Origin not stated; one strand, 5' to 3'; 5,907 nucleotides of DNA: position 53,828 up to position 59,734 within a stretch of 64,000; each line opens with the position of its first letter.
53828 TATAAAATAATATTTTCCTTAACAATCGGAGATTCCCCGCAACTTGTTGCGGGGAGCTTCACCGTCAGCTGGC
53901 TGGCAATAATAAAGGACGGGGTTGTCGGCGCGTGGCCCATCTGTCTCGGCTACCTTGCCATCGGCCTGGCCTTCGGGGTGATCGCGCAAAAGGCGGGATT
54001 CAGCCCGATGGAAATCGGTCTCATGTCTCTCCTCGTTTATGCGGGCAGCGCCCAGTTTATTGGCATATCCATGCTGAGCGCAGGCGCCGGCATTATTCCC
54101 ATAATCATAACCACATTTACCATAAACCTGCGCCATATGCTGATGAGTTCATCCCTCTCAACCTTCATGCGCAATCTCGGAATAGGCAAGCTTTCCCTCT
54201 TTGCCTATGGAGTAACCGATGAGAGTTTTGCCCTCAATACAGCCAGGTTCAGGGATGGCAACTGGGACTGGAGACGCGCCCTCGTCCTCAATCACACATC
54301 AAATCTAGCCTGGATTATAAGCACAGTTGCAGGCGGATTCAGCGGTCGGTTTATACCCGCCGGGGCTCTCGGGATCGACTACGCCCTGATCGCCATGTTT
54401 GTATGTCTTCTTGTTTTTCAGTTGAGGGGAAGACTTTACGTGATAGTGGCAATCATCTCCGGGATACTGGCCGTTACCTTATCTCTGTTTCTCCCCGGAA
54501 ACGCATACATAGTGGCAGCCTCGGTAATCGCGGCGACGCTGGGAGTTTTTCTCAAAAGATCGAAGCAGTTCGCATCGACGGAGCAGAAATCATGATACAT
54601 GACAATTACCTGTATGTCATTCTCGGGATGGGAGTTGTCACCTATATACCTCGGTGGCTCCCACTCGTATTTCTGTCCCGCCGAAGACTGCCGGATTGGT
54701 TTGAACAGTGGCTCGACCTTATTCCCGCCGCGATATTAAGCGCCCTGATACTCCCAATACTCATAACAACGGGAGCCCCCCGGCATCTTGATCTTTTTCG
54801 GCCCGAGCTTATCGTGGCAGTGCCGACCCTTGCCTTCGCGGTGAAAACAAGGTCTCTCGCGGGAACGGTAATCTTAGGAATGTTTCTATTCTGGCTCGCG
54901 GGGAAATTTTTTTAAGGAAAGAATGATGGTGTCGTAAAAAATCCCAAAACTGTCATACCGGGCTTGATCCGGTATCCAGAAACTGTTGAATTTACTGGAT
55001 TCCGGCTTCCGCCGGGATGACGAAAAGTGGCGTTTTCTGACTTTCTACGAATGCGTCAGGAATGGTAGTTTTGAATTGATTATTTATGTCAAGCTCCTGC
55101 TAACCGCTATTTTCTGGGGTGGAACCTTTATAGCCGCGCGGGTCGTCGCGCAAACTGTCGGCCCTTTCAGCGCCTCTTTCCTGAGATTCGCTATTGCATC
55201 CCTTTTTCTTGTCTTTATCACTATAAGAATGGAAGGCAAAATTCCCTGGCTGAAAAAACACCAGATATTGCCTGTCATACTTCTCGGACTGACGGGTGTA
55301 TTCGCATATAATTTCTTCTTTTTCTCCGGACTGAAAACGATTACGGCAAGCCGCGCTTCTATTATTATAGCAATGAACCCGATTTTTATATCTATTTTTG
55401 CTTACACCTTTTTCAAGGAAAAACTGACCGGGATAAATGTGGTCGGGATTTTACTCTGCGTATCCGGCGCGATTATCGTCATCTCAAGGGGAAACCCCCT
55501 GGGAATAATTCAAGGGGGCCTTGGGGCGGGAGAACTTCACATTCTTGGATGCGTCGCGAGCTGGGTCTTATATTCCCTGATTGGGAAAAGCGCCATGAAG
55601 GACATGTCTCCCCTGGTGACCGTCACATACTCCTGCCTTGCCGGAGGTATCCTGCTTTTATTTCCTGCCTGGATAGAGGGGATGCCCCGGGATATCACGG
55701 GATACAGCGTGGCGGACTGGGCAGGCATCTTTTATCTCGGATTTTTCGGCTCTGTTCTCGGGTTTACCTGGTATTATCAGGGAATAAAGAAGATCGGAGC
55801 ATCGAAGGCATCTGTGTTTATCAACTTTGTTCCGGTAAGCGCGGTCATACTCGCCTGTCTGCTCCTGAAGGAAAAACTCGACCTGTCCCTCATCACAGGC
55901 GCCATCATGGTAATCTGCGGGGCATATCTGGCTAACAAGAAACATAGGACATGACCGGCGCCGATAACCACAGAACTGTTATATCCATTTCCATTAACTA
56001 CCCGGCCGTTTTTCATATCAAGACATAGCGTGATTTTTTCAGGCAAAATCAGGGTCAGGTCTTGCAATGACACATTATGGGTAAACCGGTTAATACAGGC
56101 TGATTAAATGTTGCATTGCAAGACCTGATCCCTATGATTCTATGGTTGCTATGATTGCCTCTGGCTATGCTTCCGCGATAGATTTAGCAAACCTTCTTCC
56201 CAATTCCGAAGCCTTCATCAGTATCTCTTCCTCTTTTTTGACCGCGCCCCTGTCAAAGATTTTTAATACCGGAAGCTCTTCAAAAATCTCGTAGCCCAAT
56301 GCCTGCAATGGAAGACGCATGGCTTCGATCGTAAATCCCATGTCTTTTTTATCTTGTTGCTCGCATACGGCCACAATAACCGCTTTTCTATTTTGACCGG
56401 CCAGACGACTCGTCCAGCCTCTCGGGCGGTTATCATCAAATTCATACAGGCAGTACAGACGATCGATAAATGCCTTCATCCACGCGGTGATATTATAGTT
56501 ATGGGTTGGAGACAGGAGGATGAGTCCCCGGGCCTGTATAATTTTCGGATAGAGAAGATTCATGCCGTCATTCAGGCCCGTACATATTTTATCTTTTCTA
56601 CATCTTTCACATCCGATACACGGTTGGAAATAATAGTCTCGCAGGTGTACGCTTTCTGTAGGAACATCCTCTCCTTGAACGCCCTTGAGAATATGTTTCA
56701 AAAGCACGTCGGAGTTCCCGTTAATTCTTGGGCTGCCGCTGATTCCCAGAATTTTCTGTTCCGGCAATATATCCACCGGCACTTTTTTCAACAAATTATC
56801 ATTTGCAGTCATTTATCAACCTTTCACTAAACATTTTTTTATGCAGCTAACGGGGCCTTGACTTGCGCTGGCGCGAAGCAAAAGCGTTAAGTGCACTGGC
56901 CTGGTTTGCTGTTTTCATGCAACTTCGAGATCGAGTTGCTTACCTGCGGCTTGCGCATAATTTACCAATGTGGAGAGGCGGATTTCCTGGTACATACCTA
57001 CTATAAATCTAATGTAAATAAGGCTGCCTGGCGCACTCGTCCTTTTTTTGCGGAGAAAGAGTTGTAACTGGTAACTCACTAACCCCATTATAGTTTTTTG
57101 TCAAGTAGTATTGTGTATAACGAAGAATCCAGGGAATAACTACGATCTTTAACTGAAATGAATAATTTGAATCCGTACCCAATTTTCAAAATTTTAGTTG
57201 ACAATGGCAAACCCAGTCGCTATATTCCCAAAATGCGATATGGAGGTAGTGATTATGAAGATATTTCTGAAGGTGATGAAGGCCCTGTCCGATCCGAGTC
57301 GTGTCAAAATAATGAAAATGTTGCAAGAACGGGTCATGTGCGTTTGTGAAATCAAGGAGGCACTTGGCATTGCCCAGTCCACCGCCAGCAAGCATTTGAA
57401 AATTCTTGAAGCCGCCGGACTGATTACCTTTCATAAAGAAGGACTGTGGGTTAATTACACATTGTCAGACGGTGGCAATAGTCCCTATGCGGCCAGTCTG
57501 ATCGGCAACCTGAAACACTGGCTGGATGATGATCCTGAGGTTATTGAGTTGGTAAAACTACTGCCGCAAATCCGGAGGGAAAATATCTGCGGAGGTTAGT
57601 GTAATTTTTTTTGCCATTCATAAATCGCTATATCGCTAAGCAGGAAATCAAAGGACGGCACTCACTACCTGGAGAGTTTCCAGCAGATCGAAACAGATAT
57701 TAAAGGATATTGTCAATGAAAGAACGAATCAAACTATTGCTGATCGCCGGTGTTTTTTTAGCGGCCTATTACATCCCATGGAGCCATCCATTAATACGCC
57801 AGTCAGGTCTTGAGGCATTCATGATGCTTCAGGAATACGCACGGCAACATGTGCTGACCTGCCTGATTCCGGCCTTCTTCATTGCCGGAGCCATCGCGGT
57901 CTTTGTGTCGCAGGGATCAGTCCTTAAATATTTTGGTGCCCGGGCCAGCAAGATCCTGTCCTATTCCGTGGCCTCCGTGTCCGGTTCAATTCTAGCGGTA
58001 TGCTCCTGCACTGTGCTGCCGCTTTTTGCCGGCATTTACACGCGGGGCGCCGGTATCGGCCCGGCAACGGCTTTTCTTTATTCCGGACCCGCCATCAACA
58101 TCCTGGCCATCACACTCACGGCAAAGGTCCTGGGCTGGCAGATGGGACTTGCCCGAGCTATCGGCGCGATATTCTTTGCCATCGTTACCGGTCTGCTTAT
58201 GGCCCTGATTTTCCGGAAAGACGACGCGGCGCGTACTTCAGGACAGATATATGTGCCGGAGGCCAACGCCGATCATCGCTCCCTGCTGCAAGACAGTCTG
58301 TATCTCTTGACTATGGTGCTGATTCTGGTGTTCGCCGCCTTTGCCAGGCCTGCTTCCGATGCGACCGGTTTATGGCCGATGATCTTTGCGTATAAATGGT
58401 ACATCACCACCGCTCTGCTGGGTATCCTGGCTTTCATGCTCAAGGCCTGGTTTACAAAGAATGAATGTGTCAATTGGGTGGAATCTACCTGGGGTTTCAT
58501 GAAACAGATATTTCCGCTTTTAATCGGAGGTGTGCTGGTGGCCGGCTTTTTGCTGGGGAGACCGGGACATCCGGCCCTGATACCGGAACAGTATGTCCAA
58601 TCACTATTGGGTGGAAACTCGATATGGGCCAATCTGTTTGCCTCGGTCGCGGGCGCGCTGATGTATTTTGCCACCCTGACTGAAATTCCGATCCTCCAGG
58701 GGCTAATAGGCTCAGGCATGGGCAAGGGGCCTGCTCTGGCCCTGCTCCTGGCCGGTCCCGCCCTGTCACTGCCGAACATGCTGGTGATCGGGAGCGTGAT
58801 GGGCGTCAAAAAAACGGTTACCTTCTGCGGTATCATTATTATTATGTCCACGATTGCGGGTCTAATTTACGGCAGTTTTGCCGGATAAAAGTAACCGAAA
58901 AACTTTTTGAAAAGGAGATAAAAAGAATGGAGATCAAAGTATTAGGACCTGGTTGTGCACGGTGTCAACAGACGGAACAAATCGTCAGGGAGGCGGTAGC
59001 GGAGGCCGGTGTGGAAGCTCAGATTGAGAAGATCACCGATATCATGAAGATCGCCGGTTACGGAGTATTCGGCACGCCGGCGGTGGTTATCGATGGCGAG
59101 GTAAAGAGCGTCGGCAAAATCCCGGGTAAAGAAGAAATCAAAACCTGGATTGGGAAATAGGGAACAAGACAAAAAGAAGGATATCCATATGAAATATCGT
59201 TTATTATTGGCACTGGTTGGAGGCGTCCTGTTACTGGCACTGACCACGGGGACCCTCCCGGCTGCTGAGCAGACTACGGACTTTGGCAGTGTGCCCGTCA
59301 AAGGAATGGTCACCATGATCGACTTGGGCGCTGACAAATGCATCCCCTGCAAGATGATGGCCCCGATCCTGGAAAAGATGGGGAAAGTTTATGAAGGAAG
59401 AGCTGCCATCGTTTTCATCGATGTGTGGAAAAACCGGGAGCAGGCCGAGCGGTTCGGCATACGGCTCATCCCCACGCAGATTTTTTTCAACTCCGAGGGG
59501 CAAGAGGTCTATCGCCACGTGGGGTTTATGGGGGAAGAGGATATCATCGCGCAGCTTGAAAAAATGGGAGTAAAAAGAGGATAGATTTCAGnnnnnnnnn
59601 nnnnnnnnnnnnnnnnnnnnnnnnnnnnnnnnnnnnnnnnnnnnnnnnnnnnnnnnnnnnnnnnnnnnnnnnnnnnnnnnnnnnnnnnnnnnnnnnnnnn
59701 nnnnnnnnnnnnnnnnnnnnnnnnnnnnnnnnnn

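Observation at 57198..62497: ArsR-headed eight-gene operon embeds Acr3 in an extracytoplasmic thiol/sulfur relay and has no arsC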

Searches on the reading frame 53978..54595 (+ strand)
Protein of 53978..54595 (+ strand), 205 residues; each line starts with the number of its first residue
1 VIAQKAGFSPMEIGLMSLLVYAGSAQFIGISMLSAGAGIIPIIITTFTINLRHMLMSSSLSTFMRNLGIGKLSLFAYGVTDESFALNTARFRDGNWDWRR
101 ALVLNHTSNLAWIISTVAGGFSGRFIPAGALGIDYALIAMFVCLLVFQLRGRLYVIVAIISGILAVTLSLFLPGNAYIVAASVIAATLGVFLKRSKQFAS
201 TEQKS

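Call 56: search_protein_families(library=pfam, proteins=[window:53978-54595:+], max_evalue=0.00001)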
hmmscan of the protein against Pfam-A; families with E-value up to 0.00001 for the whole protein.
window:53978-54595:+ (205 aa): 1 family
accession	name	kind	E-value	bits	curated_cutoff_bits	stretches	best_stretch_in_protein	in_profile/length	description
PF03591.19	AzlC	-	1.1e-34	120.3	32.1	1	1-126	15-137/137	AzlC protein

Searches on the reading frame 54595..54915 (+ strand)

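Call 56: search_protein_families(library=pfam, proteins=[window:54595-54915:+], max_evalue=0.00001)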
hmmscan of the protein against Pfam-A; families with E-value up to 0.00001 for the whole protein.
window:54595-54915:+ (106 aa): 1 family
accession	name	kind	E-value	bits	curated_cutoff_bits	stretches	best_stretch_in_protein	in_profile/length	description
PF05437.17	AzlD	-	1.9e-27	95.8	23.7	1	6-102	2-98/99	Branched-chain amino acid transport protein (AzlD)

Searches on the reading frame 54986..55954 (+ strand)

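Call 56: search_protein_families(library=pfam, proteins=[window:54986-55954:+], max_evalue=0.00001)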
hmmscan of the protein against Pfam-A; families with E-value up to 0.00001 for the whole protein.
window:54986-55954:+ (322 aa): 2 families
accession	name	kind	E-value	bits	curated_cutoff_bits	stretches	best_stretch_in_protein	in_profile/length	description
PF00892.27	EamA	-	3e-56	189.8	28.2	2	182-316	3-133/135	EamA-like transporter family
PF03151.22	TPT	-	3.6e-08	33.6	30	0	194-317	15-136/291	Triose-phosphate Transporter family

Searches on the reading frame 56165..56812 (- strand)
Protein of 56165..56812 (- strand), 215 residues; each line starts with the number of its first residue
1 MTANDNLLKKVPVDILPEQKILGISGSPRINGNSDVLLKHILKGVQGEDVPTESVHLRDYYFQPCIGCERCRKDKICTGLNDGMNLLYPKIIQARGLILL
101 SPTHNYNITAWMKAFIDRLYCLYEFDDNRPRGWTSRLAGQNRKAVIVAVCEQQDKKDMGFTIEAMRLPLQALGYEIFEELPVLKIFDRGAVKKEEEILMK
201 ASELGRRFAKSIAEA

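Call 3: search_protein_families(library=pfam, proteins=[window:56165-56812:-], max_evalue=0.01)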
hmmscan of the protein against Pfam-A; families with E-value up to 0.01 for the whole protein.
window:56165-56812:- (215 aa): 2 families
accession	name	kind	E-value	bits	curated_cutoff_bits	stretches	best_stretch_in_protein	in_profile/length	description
PF03358.20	FMN_red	-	4.2e-21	75.5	24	1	20-128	2-99/152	NADPH-dependent FMN reductase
PF02525.22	Flavodoxin_2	-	6.7e-09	36.2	27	1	20-199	2-188/198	Flavodoxin-like fold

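Call 4: search_protein_families(library=ncbifam, proteins=[window:56165-56812:-], max_evalue=0.01)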
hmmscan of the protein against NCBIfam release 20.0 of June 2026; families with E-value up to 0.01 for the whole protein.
window:56165-56812:- (215 aa): 1 family
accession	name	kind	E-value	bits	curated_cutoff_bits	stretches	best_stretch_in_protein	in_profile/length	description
TIGR03567.1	FMN_reduc_SsuE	equivalog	1.9e-05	24.7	164.05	1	20-119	1-91/171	NADPH-dependent FMN reductase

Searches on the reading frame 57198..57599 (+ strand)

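Call 3: search_protein_families(library=pfam, proteins=[window:57198-57599:+], max_evalue=0.01)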
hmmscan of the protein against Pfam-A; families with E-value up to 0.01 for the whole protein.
window:57198-57599:+ (133 aa): 11 families
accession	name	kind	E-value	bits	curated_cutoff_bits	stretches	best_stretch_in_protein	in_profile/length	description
PF01022.26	HTH_5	-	4.6e-18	65.3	22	1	32-76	1-45/47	Bacterial regulatory protein, arsR family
PF12840.13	HTH_20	-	2.6e-10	40.6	27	1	30-77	1-49/51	Helix-turn-helix domain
PF13601.12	HTH_34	-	0.00017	22.1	27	1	35-81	2-49/80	Winged helix DNA-binding domain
PF13412.12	HTH_24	-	0.00033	20.6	21.9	1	37-77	7-48/48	Winged helix-turn-helix DNA-binding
PF01047.28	MarR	-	0.00037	20.8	24.6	1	51-78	22-49/59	MarR family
PF12802.13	MarR_2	-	0.00052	20.6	27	1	51-78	25-52/61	MarR family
PF25213.1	HVO_A0261_N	-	0.0017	18.7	35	1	33-79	11-57/86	HVO_A0261 N-terminal domain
PF01638.23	HxlR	-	0.0034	17.6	20.8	1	38-110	10-84/91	HxlR-like helix-turn-helix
PF01325.25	Fe_dep_repress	-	0.005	17.5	26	1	47-81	23-57/60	Iron dependent repressor, N-terminal DNA binding domain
PF21476.4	PF0610-like_N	-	0.0051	17.5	33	1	35-68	3-36/50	PF0610-like, N-terminal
PF01978.25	TrmB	-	0.0077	16.5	25.6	0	41-81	17-57/68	Sugar-specific transcriptional regulator TrmB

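Call 4: search_protein_families(library=ncbifam, proteins=[window:57198-57599:+], max_evalue=0.01)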
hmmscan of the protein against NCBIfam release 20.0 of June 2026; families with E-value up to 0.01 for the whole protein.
window:57198-57599:+ (133 aa): 13 families
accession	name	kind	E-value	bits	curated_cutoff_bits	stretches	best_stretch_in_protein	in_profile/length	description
NF033788.1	HTH_metalloreg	subfamily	2.5e-25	88.1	55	1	25-91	3-70/77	metalloregulator ArsR/SmtB family transcription factor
NF033789.1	repress_SdpR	subfamily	3.1e-16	59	100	1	26-90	1-65/79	autorepressor SdpR family transcription factor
NF007528.0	PRK10141.1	subfamily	2.5e-14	53.1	97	1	24-112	7-93/117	metalloregulator ArsR/SmtB family transcription factor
NF041413.1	ArsR_Rv2640c_fam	equivalog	2.3e-12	47.3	155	1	19-88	29-100/118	Rv2640c family ArsR-like transcriptional regulator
NF045707.1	Dbac_1936_reg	equivalog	6.1e-11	42.2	115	1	26-91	10-75/99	ArsR/SmtB-type metalloregulator TsoR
NF047906.1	CdPbTransRegCmtR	equivalog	1.8e-09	37.4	150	1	23-92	11-80/104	Cd(II)/Pb(II)-sensing metalloregulatory transcriptional regulator CmtR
NF053755.1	MsvR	equivalog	1.1e-08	35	220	1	27-79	7-59/236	transcriptional factor MsvR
NF040642.1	sulf_sens_BigR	equivalog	1.6e-08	34.5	155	1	25-92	12-79/95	sulfite-sensing transcriptional repressor BigR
NF053602.1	Phr_regulator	exception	2.3e-06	27.3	320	1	26-78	5-57/191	heat shock transcription regulator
NF052532.1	TransRegPagRBaca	equivalog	2.9e-05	24.1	170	1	13-89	7-83/99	transcriptional repressor PagR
TIGR01884.1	cas_HTH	subfamily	0.001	18.5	60.2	1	25-79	134-189/202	CRISPR-associated CARF protein Csa3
NF040939.2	trans_reg_lrs14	equivalog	0.002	18.2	90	1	19-81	8-71/103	Lrs14 family HTH-type transcriptional regulator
NF004170.0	PRK05638.1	equivalog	0.0053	15.4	421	1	34-93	372-434/442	threonine synthase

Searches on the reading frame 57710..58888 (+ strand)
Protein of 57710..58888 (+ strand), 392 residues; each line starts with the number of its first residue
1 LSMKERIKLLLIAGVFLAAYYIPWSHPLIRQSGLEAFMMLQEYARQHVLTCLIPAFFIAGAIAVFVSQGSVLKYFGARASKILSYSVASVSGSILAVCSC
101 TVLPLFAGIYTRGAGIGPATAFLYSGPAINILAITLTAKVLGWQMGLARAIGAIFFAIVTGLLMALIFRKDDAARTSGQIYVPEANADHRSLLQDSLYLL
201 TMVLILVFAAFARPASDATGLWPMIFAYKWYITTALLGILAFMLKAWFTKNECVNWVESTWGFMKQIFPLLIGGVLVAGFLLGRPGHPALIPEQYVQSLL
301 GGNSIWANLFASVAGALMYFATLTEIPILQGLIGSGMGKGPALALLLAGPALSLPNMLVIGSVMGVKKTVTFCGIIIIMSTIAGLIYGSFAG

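Call 3: search_protein_families(library=pfam, proteins=[window:57710-58888:+], max_evalue=0.01)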
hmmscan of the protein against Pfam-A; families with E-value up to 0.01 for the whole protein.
window:57710-58888:+ (392 aa): 1 family
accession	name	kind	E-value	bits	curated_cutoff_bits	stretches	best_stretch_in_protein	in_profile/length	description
PF03773.19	ArsP_1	-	2.8e-75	253.7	32.3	1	35-388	3-293/294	Predicted permease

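Call 4: search_protein_families(library=ncbifam, proteins=[window:57710-58888:+], max_evalue=0.01)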
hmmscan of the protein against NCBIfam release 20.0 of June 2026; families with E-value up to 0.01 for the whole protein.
window:57710-58888:+ (392 aa): 2 families
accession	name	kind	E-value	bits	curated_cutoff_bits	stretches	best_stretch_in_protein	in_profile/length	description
NF033936.1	CuZnOut_SO0444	equivalog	7e-31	107.6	300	1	53-387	13-309/351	SO_0444 family Cu/Zn efflux transporter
NF040736.1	efflux_SaoE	equivalog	9.9e-31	107.3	325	2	51-171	21-138/352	efflux transporter SaoE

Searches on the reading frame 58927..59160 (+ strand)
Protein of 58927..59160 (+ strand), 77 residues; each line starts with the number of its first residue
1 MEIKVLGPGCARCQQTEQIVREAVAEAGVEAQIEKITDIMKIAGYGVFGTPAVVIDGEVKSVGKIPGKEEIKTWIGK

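Call 3: search_protein_families(library=pfam, proteins=[window:58927-59160:+], max_evalue=0.01)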
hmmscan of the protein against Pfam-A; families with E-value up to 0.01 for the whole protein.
window:58927-59160:+ (77 aa): 3 families
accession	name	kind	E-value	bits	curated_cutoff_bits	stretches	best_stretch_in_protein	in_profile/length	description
PF13192.12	Thioredoxin_3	-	6.6e-30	103.4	24.8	1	1-75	1-75/76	Thioredoxin domain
PF01323.26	DSBA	-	0.0053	17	25.6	0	38-69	155-181/191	DSBA-like thioredoxin domain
PF06953.17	ArsD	-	0.0059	17.3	27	1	31-76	56-99/123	Arsenical resistance operon protein ArsD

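Call 4: search_protein_families(library=ncbifam, proteins=[window:58927-59160:+], max_evalue=0.01)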
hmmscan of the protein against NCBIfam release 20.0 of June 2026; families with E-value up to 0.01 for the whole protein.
window:58927-59160:+ (77 aa): 5 families
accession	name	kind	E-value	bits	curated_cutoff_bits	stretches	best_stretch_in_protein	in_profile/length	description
TIGR00412.2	redox_disulf_2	subfamily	9.4e-31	106.1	62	1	2-75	1-74/75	MTH895/ArsE family thioredoxin-like protein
TIGR00411.1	redox_disulf_1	equivalog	7.1e-10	38.8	92.75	1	7-75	8-78/82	MJ0307 family thioredoxin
NF049942.1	DF_fam_seleno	subfamily_domain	0.00011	22.2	70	1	8-57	7-58/96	DF family (seleno)protein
TIGR02187.2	PDO_seleno_TRX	equivalog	0.001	18.5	185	1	7-69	137-201/209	protein disulfide oxidoreductase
NF047660.1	HUIPC_Trx_selen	equivalog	0.0048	17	105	0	49-75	62-87/91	HUIPC motif thioredoxin-like (seleno)protein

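Call 61: search_solved_structures(query=window:58927-59160:+, max_evalue=0.01)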
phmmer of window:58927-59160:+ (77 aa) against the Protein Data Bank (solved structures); distinct sequences matched with E-value up to 0.01: 3.
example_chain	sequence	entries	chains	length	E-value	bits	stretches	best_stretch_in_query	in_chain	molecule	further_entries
1ilo_A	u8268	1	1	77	1.7e-16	63.3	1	1-73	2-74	conserved hypothetical protein MtH895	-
1nho_A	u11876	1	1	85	2.6e-06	30.9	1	6-71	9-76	Probable Thioredoxin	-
1fo5_A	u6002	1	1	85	7.3e-05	26.3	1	7-71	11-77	THIOREDOXIN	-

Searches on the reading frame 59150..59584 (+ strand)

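Call 3: search_protein_families(library=pfam, proteins=[window:59150-59584:+], max_evalue=0.01)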
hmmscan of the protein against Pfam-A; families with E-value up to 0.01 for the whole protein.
window:59150-59584:+ (144 aa): 4 families
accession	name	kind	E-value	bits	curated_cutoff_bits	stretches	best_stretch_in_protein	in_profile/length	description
PF00085.26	Thioredoxin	-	2e-13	50.7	23.5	1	54-137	20-102/103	Thioredoxin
PF13098.12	Thioredoxin_2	-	2.7e-09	37.7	27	1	55-135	8-103/104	Thioredoxin-like domain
PF13728.12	TraF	-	0.0051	17.1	23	1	61-126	138-213/224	F plasmid transfer operon protein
PF14595.12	Thioredoxin_9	-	0.0074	16.6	25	0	55-122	44-113/129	Thioredoxin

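Call 4: search_protein_families(library=ncbifam, proteins=[window:59150-59584:+], max_evalue=0.01)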
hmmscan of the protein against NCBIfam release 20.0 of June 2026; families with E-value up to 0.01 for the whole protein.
window:59150-59584:+ (144 aa): 11 families
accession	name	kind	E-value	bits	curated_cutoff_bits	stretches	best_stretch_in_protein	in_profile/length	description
TIGR01068.1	thioredoxin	equivalog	1.6e-18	66.7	96.8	1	53-138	15-99/101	thioredoxin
NF006898.0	PRK09381.1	equivalog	3.7e-12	46.6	138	1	54-125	23-93/109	thioredoxin TrxA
NF008229.0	PRK10996.1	equivalog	1.8e-09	37.5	125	1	54-123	54-122/141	thioredoxin TrxC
NF001419.0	PRK00293.1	subfamily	1.9e-07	30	330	1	50-139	475-572/574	protein-disulfide reductase DsbD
TIGR01126.1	pdi_dom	equivalog_domain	3.9e-07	30.3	107.2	1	52-137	14-102/105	protein disulfide-isomerase domain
NF047697.1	ThioredTrxAClost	equivalog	1.9e-05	24.8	140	1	53-124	18-88/105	thioredoxin TrxA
NF045694.1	seleno_TsoB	exception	7.5e-05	21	805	1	55-139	477-571/572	rhodanese/DsbD fusion-like selenoprotein TsoB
NF041202.1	StoA_CxxC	exception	0.00027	20.8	210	0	46-93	46-93/163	endospore biogenesis thiol-disulfide oxidoreductase StoA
NF002854.0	PRK03147.1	subfamily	0.0008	19.3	170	0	93-139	126-172/176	thiol-disulfide oxidoreductase ResA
TIGR00411.1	redox_disulf_1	equivalog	0.0033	17.5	92.75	1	63-132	10-74/82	MJ0307 family thioredoxin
TIGR01130.1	ER_PDI_fam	subfamily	0.0041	16.7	344.25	1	56-119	367-430/476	protein disulfide-isomerase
